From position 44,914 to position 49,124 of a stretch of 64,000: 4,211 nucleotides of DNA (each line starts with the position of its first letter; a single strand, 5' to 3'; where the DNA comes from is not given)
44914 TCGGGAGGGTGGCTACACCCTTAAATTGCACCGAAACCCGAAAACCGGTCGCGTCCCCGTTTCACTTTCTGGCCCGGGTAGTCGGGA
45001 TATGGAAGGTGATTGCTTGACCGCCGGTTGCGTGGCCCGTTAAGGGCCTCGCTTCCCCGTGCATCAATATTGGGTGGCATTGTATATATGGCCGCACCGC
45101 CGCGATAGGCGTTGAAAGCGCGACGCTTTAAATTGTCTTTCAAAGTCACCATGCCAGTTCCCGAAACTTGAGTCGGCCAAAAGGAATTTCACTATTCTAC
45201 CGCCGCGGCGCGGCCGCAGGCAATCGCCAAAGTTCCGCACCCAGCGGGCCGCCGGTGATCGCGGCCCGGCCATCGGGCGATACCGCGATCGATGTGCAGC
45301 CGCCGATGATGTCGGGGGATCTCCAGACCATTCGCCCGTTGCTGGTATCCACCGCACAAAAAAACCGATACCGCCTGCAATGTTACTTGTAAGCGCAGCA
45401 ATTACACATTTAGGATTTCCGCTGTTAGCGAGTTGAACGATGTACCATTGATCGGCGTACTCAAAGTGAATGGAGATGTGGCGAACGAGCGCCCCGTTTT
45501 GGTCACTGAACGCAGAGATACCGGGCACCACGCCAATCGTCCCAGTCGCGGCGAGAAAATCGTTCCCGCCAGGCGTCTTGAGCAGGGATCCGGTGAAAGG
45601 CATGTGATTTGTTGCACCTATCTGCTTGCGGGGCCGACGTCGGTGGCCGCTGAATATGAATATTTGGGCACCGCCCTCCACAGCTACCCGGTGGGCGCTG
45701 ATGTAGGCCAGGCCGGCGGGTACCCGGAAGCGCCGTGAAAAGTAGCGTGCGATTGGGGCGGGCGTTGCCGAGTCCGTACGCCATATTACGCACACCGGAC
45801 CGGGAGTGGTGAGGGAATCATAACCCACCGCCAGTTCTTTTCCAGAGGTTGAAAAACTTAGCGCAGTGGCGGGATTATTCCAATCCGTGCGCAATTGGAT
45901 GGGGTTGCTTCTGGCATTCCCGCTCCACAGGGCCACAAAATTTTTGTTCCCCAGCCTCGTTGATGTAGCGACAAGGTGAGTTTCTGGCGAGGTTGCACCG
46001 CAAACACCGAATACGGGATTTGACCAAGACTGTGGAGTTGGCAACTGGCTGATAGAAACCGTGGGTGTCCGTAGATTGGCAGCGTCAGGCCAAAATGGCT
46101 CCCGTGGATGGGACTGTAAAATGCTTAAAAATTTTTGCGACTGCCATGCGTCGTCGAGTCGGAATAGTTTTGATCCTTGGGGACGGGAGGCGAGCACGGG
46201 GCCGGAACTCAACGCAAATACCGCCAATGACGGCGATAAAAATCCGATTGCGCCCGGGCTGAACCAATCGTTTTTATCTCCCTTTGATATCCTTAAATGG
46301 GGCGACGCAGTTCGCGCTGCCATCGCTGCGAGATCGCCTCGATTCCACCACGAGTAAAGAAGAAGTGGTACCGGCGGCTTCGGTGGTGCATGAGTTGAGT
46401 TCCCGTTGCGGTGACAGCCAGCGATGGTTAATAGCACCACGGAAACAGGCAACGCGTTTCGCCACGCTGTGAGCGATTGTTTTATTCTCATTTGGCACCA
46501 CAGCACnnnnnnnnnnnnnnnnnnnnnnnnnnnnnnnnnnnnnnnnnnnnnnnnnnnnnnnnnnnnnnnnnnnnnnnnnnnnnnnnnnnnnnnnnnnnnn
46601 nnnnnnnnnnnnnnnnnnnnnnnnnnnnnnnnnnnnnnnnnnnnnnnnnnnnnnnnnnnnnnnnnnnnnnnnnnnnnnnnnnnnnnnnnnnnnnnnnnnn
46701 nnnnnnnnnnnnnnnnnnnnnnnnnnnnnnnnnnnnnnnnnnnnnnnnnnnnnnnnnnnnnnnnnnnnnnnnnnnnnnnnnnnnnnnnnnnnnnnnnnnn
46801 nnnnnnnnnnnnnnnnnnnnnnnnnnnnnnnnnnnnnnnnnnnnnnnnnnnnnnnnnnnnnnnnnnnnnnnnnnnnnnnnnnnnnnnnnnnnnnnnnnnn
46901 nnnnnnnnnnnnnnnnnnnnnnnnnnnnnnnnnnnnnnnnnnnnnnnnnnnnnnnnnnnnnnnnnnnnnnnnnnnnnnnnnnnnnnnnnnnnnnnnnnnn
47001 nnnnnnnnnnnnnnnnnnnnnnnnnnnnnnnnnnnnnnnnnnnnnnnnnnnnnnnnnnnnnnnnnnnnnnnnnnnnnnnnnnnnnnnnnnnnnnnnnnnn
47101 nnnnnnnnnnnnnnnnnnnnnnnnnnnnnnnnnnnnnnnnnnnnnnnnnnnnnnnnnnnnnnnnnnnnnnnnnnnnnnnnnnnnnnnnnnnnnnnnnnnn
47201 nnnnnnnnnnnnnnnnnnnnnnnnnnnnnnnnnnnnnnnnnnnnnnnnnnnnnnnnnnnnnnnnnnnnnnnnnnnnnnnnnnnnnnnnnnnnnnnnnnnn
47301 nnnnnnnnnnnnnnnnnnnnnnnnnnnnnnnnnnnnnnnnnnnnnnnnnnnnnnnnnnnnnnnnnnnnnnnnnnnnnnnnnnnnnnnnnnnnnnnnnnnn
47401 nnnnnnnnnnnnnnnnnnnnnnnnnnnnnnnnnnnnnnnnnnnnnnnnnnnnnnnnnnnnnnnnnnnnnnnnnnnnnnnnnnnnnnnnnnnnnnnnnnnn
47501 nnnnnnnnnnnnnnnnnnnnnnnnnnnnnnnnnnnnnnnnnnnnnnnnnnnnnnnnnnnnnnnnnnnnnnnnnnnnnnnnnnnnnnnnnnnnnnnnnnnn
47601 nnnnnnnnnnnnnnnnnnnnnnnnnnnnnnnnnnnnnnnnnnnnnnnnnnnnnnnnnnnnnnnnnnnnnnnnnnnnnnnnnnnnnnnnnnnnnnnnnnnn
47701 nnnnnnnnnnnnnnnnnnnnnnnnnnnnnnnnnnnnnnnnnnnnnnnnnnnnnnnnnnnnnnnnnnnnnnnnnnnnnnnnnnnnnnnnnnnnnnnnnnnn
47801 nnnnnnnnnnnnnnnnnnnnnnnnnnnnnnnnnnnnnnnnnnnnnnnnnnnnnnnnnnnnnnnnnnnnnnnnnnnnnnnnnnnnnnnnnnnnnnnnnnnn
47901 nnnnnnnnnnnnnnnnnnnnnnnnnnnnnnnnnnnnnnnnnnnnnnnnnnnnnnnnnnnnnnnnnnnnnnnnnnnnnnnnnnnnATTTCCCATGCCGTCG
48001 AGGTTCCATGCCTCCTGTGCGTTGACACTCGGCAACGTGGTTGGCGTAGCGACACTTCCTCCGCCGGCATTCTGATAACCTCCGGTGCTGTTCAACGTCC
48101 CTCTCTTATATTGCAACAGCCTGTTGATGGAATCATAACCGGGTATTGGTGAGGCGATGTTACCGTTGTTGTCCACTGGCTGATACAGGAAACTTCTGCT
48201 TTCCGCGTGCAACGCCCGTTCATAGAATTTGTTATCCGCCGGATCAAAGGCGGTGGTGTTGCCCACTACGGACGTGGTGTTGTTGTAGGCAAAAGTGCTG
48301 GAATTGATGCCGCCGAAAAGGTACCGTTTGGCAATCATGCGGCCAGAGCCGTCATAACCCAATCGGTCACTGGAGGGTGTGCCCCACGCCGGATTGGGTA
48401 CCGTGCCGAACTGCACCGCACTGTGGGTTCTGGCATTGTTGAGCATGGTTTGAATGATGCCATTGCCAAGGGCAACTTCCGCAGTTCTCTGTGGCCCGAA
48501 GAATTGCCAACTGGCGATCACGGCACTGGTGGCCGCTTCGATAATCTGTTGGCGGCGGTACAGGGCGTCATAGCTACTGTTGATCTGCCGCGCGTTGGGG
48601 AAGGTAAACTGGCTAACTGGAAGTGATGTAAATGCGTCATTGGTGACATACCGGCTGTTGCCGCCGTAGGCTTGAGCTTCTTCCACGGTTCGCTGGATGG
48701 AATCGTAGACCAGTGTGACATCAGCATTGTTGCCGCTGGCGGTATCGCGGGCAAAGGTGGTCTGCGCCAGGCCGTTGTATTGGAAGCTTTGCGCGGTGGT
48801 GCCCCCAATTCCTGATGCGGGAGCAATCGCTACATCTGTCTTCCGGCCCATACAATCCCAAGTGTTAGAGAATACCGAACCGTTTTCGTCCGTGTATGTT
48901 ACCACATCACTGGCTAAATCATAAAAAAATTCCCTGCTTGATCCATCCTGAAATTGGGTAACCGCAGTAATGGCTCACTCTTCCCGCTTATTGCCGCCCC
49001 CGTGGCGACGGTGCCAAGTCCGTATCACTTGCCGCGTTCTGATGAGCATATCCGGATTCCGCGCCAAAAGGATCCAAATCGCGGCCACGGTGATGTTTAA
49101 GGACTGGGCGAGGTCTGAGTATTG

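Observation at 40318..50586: Rhs polymorphic-toxin locus composed only of 5'-truncated modules; no full-length rhs gene or delivery domain in sight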

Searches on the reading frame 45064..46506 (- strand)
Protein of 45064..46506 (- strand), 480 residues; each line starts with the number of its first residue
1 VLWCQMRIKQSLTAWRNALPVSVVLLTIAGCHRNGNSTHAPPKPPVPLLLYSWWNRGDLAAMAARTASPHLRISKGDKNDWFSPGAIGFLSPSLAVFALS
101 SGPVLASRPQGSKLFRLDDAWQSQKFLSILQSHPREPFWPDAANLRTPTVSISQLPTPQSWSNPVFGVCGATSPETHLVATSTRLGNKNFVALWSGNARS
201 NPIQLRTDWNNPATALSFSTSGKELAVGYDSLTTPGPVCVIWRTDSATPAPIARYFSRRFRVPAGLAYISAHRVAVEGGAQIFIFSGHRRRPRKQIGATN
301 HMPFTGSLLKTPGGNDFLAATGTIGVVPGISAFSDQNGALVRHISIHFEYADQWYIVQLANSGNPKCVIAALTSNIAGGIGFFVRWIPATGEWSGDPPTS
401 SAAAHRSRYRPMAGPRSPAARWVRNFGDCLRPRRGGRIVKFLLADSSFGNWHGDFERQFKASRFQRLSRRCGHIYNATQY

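Call 5: search_protein_families(library=pfam, proteins=[window:45064-46506:-], max_evalue=0.01)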
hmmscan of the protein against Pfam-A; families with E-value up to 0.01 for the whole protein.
window:45064-46506:- (480 aa): 0 families

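Call 62: search_protein_families(library=pfam, proteins=[window:45064-46506:-], max_evalue=1)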
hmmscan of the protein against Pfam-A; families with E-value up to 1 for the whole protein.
window:45064-46506:- (480 aa): 1 family
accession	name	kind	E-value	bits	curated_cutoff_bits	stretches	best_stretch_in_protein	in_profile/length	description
PF23414.1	Beta-prop_EML_2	-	0.044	13.6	90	1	171-240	5-65/266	Echinoderm microtubule-associated protein second beta-propeller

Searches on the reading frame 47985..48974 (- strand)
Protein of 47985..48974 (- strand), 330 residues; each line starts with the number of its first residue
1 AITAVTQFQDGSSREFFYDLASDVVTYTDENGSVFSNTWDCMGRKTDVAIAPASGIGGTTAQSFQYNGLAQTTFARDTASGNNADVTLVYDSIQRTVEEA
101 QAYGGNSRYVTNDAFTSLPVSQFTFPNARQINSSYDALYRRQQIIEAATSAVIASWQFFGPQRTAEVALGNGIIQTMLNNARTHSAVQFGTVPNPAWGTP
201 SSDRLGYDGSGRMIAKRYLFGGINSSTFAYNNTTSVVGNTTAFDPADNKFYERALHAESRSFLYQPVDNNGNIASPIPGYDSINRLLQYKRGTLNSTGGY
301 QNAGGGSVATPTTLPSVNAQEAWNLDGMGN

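Call 23: find_related_loci(query=A2, collection=genome_contigs, flank=10000)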
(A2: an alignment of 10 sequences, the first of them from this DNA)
Query A2 (330 aa) in genome_contigs; peptide patterns used: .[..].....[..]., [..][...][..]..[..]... (x = any residue, [..] = any of these).
145 stretches matched a pattern; 67 encode a relative of the query (tblastn E <= 1e-3); 63 distinct loci.
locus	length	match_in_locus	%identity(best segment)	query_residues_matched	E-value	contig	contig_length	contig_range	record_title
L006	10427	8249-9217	88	8-330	0e+0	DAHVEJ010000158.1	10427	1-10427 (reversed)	MAG TPA_asm: Phycisphaerales bacterium isolate clean5707 NODE_158_length_10427_cov_4.476425, whole genome shotgun sequen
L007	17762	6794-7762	84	8-330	0e+0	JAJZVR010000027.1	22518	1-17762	MAG: Planctomycetota bacterium isolate SKS5.bin63 NODE_3963_length_22518_cov_5.985977, whole genome shotgun sequence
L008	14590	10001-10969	85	8-330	0e+0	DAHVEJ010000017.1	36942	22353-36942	MAG TPA_asm: Phycisphaerales bacterium isolate clean5707 NODE_17_length_36942_cov_4.251160, whole genome shotgun sequenc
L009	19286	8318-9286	83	8-330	4e-180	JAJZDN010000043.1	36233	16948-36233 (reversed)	MAG: Planctomycetota bacterium isolate JA4.bin8 NODE_1030_length_36233_cov_2.479449, whole genome shotgun sequence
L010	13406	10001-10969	81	8-330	1e-173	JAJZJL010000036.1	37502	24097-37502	MAG: Planctomycetota bacterium isolate LSA5.bin36 NODE_1432_length_37502_cov_3.094662, whole genome shotgun sequence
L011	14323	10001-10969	80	8-330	2e-168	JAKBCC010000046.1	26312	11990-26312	MAG: Planctomycetota bacterium isolate ZJ5.bin40 NODE_2180_length_26312_cov_3.346916, whole genome shotgun sequence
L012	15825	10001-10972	78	7-330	9e-165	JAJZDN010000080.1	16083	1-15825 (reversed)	MAG: Planctomycetota bacterium isolate JA4.bin8 NODE_3113_length_16083_cov_1.430308, whole genome shotgun sequence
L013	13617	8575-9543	77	8-330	4e-161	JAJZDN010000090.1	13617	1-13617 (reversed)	MAG: Planctomycetota bacterium isolate JA4.bin8 NODE_3830_length_13617_cov_2.267680, whole genome shotgun sequence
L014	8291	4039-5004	70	8-330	2e-150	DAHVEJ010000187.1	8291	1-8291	MAG TPA_asm: Phycisphaerales bacterium isolate clean5707 NODE_187_length_8291_cov_3.833942, whole genome shotgun sequenc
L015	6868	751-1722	64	8-330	3e-136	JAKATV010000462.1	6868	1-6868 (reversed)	MAG: Planctomycetota bacterium isolate YP3.bin105 NODE_14415_length_6868_cov_1.65732, whole genome shotgun sequence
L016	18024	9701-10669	65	7-330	4e-135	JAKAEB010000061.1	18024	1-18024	MAG: Planctomycetota bacterium isolate WY1.bin118 NODE_4681_length_18024_cov_2.317595, whole genome shotgun sequence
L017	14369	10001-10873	67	8-330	4e-135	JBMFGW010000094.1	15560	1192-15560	MAG: Phycisphaerae bacterium isolate KM4311-08 NODE_94_length_15560_cov_25.731383, whole genome shotgun sequence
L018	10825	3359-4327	65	7-330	7e-134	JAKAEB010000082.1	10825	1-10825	MAG: Planctomycetota bacterium isolate WY1.bin118 NODE_9773_length_10825_cov_1.919144, whole genome shotgun sequence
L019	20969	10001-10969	63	7-330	4e-133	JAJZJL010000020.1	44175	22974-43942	MAG: Planctomycetota bacterium isolate LSA5.bin36 NODE_1084_length_44175_cov_3.136147, whole genome shotgun sequence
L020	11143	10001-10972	65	7-330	7e-130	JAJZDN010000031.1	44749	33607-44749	MAG: Planctomycetota bacterium isolate JA4.bin8 NODE_766_length_44749_cov_2.556452, whole genome shotgun sequence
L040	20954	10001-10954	62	8-330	1e-118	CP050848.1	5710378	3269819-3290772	Planctomycetales bacterium ZRK34 chromosome, complete genome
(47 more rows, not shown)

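Call 34: search_protein_families(library=pfam, proteins=[L008:5930-12415:+, L040:5789-12202:+], max_evalue=0.1)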
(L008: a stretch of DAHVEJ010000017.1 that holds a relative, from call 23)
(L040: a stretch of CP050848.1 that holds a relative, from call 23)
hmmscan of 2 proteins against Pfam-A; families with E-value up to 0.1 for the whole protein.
L008:5930-12415:+ (2162 aa): 3 families
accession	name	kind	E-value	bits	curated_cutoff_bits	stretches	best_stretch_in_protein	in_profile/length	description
PF05593.20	RHS_repeat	-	1.1e-16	61.2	22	3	784-804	1-21/38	RHS Repeat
PF20148.4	DUF6531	-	0.0015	19.3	24.1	1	73-147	2-74/74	Domain of unknown function (DUF6531)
PF20615.3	DUF6802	-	0.082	13.3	27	0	1315-1350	50-85/102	Family of unknown function (DUF6802)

L040:5789-12202:+ (2138 aa): 1 family
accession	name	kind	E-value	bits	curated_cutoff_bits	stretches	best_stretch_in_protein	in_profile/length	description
PF05593.20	RHS_repeat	-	2.1e-32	111.3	22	6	975-1004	1-30/38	RHS Repeat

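Call 35: search_solved_structures(query=L008:5930-12415:+, max_evalue=0.001)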
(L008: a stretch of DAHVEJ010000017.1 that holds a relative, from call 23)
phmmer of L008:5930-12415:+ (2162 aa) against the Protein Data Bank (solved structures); distinct sequences matched with E-value up to 0.001: 13.
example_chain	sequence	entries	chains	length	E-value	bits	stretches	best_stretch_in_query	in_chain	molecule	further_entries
8cp6_B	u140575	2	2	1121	1.2e-13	52.4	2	1903-1968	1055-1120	Toxin protein Tse5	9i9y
7q97_A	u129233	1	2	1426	6.9e-12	46.6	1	1882-1974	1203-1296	Rhs family protein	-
8h8a_A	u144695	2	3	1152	7.2e-09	36.6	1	1853-1968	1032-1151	Putative Rhs-family protein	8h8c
8h8b_A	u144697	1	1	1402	7.5e-09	36.5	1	1853-1977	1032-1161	Putative Rhs-family protein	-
8uy4_A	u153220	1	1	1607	7.7e-09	36.5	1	1905-1978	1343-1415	Tse15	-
8qja_A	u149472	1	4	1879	1e-08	36.1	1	1905-1966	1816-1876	Putative type VI secretion system YD repeat-containing Rhs element Vgr protein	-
8qjb_A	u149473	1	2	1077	6.6e-08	33.4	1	1865-1968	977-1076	T6SS-associated Rhs core domain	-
8qjd_A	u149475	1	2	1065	1.2e-07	32.5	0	1865-1968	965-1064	Salmonella bongori Rhs core domain (residues 360-1420)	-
8uxt_A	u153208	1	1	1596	2.2e-07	31.7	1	1905-1978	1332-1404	Tse15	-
8qjc_A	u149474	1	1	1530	2.2e-07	31.6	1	1865-1968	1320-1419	T6SS-associated Rhs core and toxin domain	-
9c4k_Q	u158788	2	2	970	3.6e-06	27.6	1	1909-1978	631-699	Toxin subunit YenC2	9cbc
4igl_B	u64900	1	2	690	0.00012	22.6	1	1909-1968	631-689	YenC2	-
8fjp_A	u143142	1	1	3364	0.00063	20.2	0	1912-1971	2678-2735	salivary gland surface protein 1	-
